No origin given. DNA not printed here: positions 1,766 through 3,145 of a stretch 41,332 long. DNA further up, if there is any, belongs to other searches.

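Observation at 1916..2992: Exported PIG-L/LmbE deacetylase fused to a C-terminal amphipathic beta-strand (outer-membrane-anchor-like) module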

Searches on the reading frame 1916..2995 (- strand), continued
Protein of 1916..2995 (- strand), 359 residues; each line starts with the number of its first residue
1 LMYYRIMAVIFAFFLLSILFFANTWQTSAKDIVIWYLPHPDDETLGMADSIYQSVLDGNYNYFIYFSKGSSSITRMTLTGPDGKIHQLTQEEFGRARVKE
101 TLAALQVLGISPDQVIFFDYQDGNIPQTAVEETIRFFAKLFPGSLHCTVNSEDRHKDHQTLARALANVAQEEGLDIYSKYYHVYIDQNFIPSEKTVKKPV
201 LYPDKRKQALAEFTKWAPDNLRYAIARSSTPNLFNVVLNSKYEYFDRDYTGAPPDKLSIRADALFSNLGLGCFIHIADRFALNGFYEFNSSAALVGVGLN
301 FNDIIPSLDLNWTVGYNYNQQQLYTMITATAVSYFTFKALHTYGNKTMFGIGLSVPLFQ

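Call 43: find_encoding_contigs(protein=P0013, flank=10000, max_places=1)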
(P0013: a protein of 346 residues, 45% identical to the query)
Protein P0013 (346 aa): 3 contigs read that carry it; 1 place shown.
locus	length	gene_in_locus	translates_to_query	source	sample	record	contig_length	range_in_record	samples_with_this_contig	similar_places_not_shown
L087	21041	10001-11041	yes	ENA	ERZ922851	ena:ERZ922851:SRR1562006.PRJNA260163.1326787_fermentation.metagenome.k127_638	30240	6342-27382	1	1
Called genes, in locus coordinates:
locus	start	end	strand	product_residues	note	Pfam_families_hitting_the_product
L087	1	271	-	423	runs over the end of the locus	PF09861:Lar_N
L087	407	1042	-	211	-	PF00392:GntR, PF08222:HTH_CodY (faint), PF07729:FCD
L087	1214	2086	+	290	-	PF00497:SBP_bac_3, PF10613:Lig_chan-Glu_bd (faint), PF09084:NMT1 (faint)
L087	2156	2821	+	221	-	PF00528:BPD_transp_1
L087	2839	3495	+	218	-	PF00528:BPD_transp_1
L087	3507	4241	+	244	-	PF00005:ABC_tran, PF02463:SMC_N (weak), PF13304:AAA_21 (weak)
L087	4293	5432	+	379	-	PF02746:MR_MLE_N, PF13378:MR_MLE_C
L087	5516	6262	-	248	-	PF09339:HTH_IclR, PF12802:MarR_2 (weak), PF01614:IclR_C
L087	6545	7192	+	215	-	PF01081:Aldolase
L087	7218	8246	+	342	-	PF00294:PfkB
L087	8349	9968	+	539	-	PF01734:Patatin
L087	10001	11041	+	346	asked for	PF02585:PIG-L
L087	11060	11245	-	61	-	-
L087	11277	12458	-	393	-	PF00108:Thiolase_N, PF00109:ketoacyl-synt (weak), PF08545:ACP_syn_III (faint), PF02803:Thiolase_C, PF22691:Thiolase_C_1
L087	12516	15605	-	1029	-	PF13401:AAA_22 (faint), PF25873:WHD_MalT, PF13424:TPR_12 (faint), PF17874:TPR_MalT (faint), PF03704:BTAD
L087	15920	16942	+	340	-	PF08545:ACP_syn_III, PF08541:ACP_syn_III_C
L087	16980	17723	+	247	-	PF00106:adh_short, PF08659:KR, PF13561:adh_short_C2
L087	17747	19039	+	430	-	PF02550:AcetylCoA_hydro, PF13336:AcetylCoA_hyd_C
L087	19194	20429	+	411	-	PF13433:Peripla_BP_5 (weak), PF13458:Peripla_BP_6, PF01094:ANF_receptor (faint)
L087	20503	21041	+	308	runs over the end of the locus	PF02653:BPD_transp_2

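Call 44: find_encoding_contigs(protein=P0034, flank=10000, max_places=1)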
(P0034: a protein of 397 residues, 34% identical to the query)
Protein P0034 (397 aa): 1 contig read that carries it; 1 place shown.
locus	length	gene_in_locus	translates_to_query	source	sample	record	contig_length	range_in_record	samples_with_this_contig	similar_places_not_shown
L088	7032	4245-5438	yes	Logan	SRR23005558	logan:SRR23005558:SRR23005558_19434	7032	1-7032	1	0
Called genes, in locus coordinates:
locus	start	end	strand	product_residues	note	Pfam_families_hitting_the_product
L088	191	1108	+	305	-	PF10609:ParA (weak), PF13614:AAA_31 (weak)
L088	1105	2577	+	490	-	PF02706:Wzz, PF13807:GNVR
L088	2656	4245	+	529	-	PF01734:Patatin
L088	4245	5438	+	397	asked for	PF02585:PIG-L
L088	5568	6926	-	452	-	PF02878:PGM_PMM_I, PF02879:PGM_PMM_II, PF02880:PGM_PMM_III, PF00408:PGM_PMM_IV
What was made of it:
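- Closest known: Periplasmic or outer-membrane-associated polysaccharide de-N-acetylases. Same: One family member (L088) lies beside Wzz and BY-kinase genes (call 44).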

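Call 52: search_protein_families(library=pfam, proteins=[P0057, P0059, P0062, P0068, P0070, P0099, P0047, P0052, P0060, P0037], max_evalue=0.001)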
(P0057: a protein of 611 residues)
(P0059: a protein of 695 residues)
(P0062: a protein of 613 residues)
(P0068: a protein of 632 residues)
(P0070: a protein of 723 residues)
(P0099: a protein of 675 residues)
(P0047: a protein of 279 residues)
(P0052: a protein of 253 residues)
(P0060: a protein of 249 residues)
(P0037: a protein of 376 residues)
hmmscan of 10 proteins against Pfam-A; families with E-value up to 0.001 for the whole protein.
P0057 (611 aa): 2 families
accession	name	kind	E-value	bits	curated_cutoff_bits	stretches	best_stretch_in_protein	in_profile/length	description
PF02585.22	PIG-L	-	7.5e-16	59.2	28.2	1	401-528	4-128/129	GlcNAc-PI de-N-acetylase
PF13480.13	Acetyltransf_6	-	1.9e-11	44.8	22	1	209-321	31-142/143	Acetyltransferase (GNAT) domain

P0059 (695 aa): 2 families
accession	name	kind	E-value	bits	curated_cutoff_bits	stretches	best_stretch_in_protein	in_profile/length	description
PF13480.13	Acetyltransf_6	-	9.8e-16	58.6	22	1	179-324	6-142/143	Acetyltransferase (GNAT) domain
PF02585.22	PIG-L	-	4e-14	53.7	28.2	1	475-603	4-129/129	GlcNAc-PI de-N-acetylase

P0062 (613 aa): 2 families
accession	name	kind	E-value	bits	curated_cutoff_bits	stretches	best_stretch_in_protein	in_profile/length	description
PF13480.13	Acetyltransf_6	-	1.7e-19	70.9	22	1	173-319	5-142/143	Acetyltransferase (GNAT) domain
PF02585.22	PIG-L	-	3.6e-14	53.8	28.2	1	400-527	4-128/129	GlcNAc-PI de-N-acetylase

P0068 (632 aa): 2 families
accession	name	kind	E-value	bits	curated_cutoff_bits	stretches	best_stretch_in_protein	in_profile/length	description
PF02585.22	PIG-L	-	7.9e-19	68.9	28.2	1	422-549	4-128/129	GlcNAc-PI de-N-acetylase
PF13480.13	Acetyltransf_6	-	1.1e-17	65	22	1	175-321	5-142/143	Acetyltransferase (GNAT) domain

P0070 (723 aa): 3 families
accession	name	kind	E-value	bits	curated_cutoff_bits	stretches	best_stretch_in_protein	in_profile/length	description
PF02585.22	PIG-L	-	2.2e-26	93.3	28.2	2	306-440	1-127/129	GlcNAc-PI de-N-acetylase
PF01551.29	Peptidase_M23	-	2e-11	44.3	28.7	1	601-702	4-95/96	Peptidase family M23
PF01266.30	DAO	-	0.00064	19.8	27.9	0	72-322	10-270/353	FAD dependent oxidoreductase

P0099 (675 aa): 7 families
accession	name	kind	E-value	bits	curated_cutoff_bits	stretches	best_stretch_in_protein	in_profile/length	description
PF01473.26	Choline_bind_1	-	1.3e-27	95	20.5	5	595-613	1-19/19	Putative cell wall binding repeat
PF19127.6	Choline_bind_3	-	8.6e-24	83.7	27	3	575-615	2-44/47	Choline-binding repeat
PF12799.13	LRR_4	-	1.2e-21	76.6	27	2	346-386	2-43/44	Leucine Rich repeats (2 copies)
PF02585.22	PIG-L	-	1.9e-17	64.4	28.2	1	39-171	4-126/129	GlcNAc-PI de-N-acetylase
PF13855.12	LRR_8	-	1.4e-06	28.4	27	1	324-379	2-61/61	Leucine rich repeat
PF19085.6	Choline_bind_2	-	0.00014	22.5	27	0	599-632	6-37/38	Choline-binding repeat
PF23952.1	LRR_EndoS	-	0.0005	20.7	27.9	0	328-415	28-110/116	Endo-beta-N-acetylglucosaminidase EndoS LRR domain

P0047 (279 aa): 1 family
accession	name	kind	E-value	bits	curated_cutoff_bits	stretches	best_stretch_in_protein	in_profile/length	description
PF02585.22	PIG-L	-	2.4e-19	70.6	28.2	1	38-157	4-124/129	GlcNAc-PI de-N-acetylase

P0052 (253 aa): 1 family
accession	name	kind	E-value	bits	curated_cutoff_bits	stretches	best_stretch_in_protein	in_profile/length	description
PF02585.22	PIG-L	-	1.9e-20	74.1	28.2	1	41-173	4-128/129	GlcNAc-PI de-N-acetylase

P0060 (249 aa): 1 family
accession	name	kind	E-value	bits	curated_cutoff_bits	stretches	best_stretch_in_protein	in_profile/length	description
PF02585.22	PIG-L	-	1e-21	78.2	28.2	1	36-167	4-126/129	GlcNAc-PI de-N-acetylase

P0037 (376 aa): 1 family
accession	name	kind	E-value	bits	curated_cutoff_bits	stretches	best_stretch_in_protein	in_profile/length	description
PF02585.22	PIG-L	-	1.4e-12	48.7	28.2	1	34-177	4-127/129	GlcNAc-PI de-N-acetylase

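Call 54: search_solved_structures(query=A1, max_evalue=0.01, show_alignments=1)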
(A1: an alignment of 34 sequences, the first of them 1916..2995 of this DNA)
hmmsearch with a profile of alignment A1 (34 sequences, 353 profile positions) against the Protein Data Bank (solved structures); distinct sequences matched with E-value up to 0.01: 4.
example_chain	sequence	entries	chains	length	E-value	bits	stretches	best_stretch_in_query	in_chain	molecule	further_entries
8bgn_A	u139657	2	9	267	0.00075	21.7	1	32-155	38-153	Diacetylchitobiose deacetylase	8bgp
8bgo_A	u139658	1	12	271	0.00078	21.7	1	32-155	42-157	Diacetylchitobiose deacetylase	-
3wl4_A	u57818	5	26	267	0.00099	21.3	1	24-154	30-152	Uncharacterized protein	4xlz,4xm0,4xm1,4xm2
3we7_A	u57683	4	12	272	0.0088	18.2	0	26-154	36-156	Putative uncharacterized protein PH0499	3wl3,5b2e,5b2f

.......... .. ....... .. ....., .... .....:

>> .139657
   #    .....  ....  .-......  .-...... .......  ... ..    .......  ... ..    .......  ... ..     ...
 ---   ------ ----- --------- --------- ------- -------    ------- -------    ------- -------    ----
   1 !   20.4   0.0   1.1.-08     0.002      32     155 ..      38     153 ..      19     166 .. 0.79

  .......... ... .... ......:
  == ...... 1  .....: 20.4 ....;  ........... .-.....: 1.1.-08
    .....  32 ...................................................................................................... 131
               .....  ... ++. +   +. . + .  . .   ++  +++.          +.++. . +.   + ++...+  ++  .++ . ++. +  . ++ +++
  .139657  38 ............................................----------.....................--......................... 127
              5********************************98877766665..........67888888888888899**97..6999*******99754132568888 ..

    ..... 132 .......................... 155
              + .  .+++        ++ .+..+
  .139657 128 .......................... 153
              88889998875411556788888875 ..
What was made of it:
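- On PIG-L / LmbE-like (PF02585, CE14): They align with the same motifs of 8bgn (call 54).
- Checked: These motifs align with the HPDD and HxDH motifs of diacetylchitobiose deacetylase (call 54).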

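Call 77: search_protein_families(library=pfam, proteins=[L006:3934-4557:+, L086:11059-12288:-, L004:8290-9204:+], max_evalue=1)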
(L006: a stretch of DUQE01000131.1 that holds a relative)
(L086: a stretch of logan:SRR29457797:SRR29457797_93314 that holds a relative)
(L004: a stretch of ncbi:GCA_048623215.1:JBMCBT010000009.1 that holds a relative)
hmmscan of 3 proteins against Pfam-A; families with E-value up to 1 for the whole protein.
L006:3934-4557:+ (207 aa): 0 families

L086:11059-12288:- (409 aa): 2 families
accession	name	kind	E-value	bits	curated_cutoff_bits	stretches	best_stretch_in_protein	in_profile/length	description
PF14052.12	Caps_assemb_Wzi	-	2.1e-05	24.2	30.1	1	46-107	34-95/392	Capsule assembly protein Wzi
PF06980.17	DUF1302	-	0.0076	15.7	23.2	1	93-277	161-368/541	Protein of unknown function (DUF1302)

L004:8290-9204:+ (304 aa): 2 families
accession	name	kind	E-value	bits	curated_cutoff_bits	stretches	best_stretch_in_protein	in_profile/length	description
PF05029.18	TIMELESS_C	-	0.044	14.5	23.8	1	228-256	43-71/88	Timeless PAB domain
PF04275.20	P-mevalo_kinase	-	0.25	11.8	33.8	1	92-160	22-90/114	Phosphomevalonate kinase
